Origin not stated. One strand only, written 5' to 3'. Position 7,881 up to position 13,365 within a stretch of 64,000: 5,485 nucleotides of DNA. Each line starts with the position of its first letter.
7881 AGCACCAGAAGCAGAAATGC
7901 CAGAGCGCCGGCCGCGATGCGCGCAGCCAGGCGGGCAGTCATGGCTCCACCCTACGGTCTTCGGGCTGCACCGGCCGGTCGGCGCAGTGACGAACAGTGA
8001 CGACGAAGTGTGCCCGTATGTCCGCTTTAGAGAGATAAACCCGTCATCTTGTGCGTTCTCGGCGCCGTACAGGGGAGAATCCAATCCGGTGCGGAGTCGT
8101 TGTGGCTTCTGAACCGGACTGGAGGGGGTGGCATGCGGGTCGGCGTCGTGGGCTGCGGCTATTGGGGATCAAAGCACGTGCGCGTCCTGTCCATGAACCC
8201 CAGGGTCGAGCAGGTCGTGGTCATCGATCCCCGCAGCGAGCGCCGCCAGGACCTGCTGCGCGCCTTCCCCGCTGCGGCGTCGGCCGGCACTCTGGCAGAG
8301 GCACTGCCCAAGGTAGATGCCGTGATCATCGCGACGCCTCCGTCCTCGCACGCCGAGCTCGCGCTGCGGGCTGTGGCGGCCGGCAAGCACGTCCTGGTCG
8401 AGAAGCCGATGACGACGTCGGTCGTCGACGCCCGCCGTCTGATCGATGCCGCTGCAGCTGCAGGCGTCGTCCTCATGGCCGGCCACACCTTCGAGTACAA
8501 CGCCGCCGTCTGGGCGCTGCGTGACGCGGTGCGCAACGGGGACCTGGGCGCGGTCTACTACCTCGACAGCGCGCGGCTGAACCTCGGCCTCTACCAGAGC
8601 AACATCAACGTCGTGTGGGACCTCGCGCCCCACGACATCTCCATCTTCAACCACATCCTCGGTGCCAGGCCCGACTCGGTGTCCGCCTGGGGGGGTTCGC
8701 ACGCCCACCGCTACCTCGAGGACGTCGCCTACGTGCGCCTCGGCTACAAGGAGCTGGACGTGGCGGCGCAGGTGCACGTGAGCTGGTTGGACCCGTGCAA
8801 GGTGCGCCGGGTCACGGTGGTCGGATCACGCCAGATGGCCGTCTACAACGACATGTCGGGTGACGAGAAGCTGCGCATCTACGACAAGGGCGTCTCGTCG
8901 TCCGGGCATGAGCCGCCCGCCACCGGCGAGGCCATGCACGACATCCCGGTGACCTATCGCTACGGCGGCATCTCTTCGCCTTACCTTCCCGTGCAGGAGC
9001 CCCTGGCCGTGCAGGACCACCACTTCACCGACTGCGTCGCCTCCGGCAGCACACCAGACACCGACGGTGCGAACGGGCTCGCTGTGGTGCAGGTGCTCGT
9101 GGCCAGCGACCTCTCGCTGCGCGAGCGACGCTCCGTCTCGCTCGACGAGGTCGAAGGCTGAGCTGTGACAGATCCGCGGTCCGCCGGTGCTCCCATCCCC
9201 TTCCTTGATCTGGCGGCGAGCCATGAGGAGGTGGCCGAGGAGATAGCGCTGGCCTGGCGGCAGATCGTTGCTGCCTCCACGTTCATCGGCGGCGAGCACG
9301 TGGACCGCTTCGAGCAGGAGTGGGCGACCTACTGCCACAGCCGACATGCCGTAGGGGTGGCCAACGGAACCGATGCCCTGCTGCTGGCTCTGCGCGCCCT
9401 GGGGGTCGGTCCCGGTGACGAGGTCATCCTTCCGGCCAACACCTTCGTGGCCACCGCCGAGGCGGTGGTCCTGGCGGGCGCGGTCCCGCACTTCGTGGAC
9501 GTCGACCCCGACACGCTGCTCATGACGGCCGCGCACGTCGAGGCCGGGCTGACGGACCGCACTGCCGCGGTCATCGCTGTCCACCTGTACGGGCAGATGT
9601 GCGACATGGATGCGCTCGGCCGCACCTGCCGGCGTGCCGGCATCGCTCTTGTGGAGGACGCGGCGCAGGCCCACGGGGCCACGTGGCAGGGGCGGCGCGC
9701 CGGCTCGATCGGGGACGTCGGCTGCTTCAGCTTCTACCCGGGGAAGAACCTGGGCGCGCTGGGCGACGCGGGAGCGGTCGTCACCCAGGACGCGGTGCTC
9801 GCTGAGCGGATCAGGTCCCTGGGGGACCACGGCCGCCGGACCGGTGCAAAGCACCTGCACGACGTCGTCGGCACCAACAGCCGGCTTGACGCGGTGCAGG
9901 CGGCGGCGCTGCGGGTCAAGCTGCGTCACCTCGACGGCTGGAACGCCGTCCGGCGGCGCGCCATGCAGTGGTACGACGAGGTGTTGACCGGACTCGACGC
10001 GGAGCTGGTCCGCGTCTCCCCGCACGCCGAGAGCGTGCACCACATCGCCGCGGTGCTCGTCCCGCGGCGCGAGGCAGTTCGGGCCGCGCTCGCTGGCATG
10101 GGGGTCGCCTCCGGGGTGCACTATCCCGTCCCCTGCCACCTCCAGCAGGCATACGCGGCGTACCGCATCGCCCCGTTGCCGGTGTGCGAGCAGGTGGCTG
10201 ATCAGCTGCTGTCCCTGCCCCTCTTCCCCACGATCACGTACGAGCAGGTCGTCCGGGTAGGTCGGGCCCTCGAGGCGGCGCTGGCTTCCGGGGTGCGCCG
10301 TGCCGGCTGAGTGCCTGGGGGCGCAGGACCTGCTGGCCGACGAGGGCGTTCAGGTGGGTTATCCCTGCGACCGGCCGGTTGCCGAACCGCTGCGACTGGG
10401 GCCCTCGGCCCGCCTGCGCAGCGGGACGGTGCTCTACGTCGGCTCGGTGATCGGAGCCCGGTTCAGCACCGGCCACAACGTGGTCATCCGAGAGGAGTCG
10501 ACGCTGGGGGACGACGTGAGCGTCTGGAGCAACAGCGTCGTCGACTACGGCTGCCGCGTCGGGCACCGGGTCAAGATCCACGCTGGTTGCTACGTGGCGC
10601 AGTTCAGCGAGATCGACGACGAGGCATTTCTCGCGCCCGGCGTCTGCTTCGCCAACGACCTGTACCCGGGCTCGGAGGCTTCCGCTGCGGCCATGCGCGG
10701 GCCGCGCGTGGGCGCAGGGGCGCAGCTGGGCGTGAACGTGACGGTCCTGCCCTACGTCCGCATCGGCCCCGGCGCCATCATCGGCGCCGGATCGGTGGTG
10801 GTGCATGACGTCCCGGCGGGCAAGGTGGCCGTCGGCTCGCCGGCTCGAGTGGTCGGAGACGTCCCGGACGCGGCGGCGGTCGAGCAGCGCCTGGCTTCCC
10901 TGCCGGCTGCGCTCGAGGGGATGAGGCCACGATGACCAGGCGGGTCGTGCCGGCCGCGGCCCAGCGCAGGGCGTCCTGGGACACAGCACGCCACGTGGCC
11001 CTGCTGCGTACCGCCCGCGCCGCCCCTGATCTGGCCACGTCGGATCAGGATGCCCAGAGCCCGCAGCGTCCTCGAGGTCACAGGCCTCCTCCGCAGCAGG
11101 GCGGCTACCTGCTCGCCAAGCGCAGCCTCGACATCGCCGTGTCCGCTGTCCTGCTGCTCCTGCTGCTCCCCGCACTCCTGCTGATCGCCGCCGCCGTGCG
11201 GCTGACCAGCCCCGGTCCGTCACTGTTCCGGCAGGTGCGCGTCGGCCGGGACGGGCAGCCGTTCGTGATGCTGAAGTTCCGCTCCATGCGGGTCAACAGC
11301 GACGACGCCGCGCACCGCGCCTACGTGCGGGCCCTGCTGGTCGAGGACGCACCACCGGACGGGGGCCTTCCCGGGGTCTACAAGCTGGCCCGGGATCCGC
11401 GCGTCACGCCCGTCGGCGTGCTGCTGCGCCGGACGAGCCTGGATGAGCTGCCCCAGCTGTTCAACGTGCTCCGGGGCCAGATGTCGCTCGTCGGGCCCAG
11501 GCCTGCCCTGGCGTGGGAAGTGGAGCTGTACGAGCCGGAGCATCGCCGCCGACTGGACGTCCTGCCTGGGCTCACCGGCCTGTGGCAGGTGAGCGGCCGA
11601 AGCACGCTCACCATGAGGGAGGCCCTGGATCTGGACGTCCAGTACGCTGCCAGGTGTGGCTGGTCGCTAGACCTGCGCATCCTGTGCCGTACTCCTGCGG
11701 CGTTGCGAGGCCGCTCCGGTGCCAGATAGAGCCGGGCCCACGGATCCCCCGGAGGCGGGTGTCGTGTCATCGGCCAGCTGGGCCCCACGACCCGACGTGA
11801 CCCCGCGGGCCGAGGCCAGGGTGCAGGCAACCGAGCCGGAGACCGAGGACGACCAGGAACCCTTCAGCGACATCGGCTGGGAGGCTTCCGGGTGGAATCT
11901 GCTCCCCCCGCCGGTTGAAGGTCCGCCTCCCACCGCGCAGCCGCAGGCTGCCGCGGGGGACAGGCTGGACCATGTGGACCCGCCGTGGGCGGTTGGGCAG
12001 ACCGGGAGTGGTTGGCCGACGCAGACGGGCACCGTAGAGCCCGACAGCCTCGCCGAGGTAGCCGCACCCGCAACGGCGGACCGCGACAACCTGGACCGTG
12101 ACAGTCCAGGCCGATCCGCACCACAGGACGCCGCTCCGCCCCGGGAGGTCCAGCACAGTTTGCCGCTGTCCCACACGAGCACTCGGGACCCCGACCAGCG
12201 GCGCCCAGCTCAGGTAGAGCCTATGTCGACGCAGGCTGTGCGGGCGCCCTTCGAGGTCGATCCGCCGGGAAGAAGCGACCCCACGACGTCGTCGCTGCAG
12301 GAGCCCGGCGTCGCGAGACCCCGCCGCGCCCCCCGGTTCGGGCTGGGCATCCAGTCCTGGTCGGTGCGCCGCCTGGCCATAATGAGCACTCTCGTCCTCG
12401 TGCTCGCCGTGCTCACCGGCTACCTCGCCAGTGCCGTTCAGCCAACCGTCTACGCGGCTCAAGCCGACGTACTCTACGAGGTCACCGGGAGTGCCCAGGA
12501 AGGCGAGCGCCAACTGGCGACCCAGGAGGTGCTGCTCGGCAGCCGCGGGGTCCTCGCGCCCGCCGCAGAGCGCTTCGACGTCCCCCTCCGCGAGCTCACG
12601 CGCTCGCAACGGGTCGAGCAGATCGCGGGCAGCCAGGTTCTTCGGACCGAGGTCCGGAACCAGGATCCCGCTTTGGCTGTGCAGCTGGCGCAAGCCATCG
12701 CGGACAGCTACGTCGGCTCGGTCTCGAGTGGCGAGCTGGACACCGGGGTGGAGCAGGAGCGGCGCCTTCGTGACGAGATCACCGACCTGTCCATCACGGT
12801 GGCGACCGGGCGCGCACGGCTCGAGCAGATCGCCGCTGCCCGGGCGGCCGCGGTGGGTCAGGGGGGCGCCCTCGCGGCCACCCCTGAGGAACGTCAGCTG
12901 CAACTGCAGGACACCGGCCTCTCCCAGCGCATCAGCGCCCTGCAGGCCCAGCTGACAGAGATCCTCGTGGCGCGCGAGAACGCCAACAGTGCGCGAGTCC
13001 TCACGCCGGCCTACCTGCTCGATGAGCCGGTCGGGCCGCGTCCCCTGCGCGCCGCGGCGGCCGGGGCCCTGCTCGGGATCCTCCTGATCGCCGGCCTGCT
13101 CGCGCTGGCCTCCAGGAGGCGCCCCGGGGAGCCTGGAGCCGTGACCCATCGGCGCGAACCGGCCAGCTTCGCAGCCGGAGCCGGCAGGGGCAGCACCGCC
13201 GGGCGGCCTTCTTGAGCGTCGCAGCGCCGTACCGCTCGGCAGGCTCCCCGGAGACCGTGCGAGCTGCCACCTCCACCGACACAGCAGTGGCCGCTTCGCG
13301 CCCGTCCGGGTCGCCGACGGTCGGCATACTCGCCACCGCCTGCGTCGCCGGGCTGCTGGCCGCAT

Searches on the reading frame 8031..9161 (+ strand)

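Call 14: search_protein_families(library=pfam, proteins=[window:8031-9161:+], max_evalue=0.001)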
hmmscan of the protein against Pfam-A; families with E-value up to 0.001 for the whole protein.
window:8031-9161:+ (376 aa): 7 families
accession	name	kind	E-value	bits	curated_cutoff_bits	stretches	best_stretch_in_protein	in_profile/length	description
PF01408.29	GFO_IDH_MocA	-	1.5e-28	100.4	24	1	35-152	1-120/120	Oxidoreductase family, NAD-binding Rossmann fold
PF22725.1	GFO_IDH_MocA_C3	-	3.5e-11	43.6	27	1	162-269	3-122/124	GFO/IDH/MocA C-terminal domain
PF03435.24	Sacchrp_dh_NADP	-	2.1e-07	31.7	25.1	1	37-148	1-128/129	Saccharopine dehydrogenase NADP binding domain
PF03447.22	NAD_binding_3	-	3e-06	28.4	24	1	41-146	1-111/116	Homoserine dehydrogenase, NAD binding domain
PF01118.30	Semialdhyde_dh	-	7.6e-06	26.8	26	1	36-121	1-93/121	Semialdehyde dehydrogenase, NAD binding domain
PF03807.23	F420_oxidored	-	7.7e-06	26.9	21.6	1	36-114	1-79/94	NADP oxidoreductase coenzyme F420-dependent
PF02894.22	GFO_IDH_MocA_C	-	2.2e-05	24.8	22.9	1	165-371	2-218/218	Oxidoreductase family, C-terminal alpha/beta domain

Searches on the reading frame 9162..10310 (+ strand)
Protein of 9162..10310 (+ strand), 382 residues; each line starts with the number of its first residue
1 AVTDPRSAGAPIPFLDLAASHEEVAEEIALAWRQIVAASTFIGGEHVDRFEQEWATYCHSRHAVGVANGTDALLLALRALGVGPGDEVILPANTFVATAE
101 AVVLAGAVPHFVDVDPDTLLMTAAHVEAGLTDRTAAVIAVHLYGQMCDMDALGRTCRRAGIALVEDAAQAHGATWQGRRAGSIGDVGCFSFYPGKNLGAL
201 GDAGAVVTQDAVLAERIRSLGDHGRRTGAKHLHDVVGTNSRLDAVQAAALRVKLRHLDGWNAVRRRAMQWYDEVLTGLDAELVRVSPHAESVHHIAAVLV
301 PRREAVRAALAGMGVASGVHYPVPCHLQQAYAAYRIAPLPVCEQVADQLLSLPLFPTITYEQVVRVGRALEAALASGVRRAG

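Call 14: search_protein_families(library=pfam, proteins=[window:9162-10310:+], max_evalue=0.001)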
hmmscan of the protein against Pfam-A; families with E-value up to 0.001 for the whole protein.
window:9162-10310:+ (382 aa): 4 families
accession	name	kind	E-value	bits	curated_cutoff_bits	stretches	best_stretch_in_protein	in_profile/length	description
PF01041.23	DegT_DnrJ_EryC1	-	1.1e-112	377.3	19.8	1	25-370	4-359/360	DegT/DnrJ/EryC1/StrS aminotransferase family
PF00155.27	Aminotran_1_2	-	2.1e-06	27.6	19.7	1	44-138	41-151/361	Aminotransferase class I and II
PF01212.27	Beta_elim_lyase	-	3e-05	23.9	27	1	45-221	32-224/288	Beta-eliminating lyase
PF00266.25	Aminotran_5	-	0.00011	21.8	21.5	1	66-172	67-181/371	Aminotransferase class-V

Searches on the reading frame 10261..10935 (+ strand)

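Call 14: search_protein_families(library=pfam, proteins=[window:10261-10935:+], max_evalue=0.001)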
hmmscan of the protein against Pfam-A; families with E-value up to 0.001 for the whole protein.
window:10261-10935:+ (224 aa): 3 families
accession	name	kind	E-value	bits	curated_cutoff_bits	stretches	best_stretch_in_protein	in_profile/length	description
PF00132.30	Hexapep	-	1.3e-20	72.6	27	3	148-180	2-34/36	Bacterial transferase hexapeptide (six repeats)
PF25084.1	LbH_EIF2B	-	3e-07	30.9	54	1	70-123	18-69/105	EIF2B subunit epsilon LbH domain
PF14602.12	Hexapep_2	-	7.9e-05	22.7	27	0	82-112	4-32/34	Hexapeptide repeat of succinyl-transferase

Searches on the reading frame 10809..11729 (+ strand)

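Call 14: search_protein_families(library=pfam, proteins=[window:10809-11729:+], max_evalue=0.001)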
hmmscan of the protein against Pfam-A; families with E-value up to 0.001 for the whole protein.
window:10809-11729:+ (306 aa): 1 family
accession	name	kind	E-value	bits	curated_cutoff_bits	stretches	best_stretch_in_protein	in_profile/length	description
PF02397.22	Bac_transf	-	1.2e-59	201.3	27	1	104-297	1-175/179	Bacterial sugar transferase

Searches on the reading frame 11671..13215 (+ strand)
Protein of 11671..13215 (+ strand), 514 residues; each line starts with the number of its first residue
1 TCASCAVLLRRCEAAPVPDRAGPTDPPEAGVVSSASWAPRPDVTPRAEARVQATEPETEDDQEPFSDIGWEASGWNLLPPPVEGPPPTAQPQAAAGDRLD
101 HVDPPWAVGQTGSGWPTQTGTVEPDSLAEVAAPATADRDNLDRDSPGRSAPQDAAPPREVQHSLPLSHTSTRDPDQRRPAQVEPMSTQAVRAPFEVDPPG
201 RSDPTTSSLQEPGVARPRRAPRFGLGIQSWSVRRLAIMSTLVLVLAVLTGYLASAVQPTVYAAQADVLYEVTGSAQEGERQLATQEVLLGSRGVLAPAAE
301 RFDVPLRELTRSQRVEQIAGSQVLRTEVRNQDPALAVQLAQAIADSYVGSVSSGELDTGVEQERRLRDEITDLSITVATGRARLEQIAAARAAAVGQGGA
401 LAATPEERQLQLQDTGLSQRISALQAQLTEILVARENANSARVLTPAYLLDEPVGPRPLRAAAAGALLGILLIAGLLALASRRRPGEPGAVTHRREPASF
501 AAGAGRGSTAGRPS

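Call 14: search_protein_families(library=pfam, proteins=[window:11671-13215:+], max_evalue=0.001)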
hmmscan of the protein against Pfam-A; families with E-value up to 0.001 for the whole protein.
window:11671-13215:+ (514 aa): 0 families

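Call 33: search_protein_families(library=ncbifam, proteins=[window:11719-13215:+], max_evalue=0.01)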
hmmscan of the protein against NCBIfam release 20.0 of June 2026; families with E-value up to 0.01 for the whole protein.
window:11719-13215:+ (498 aa): 1 family
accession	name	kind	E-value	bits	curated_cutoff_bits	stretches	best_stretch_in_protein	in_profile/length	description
TIGR01005.1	eps_transp_fam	subfamily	0.0014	16.9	411.7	1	284-387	133-237/754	exopolysaccharide transport protein family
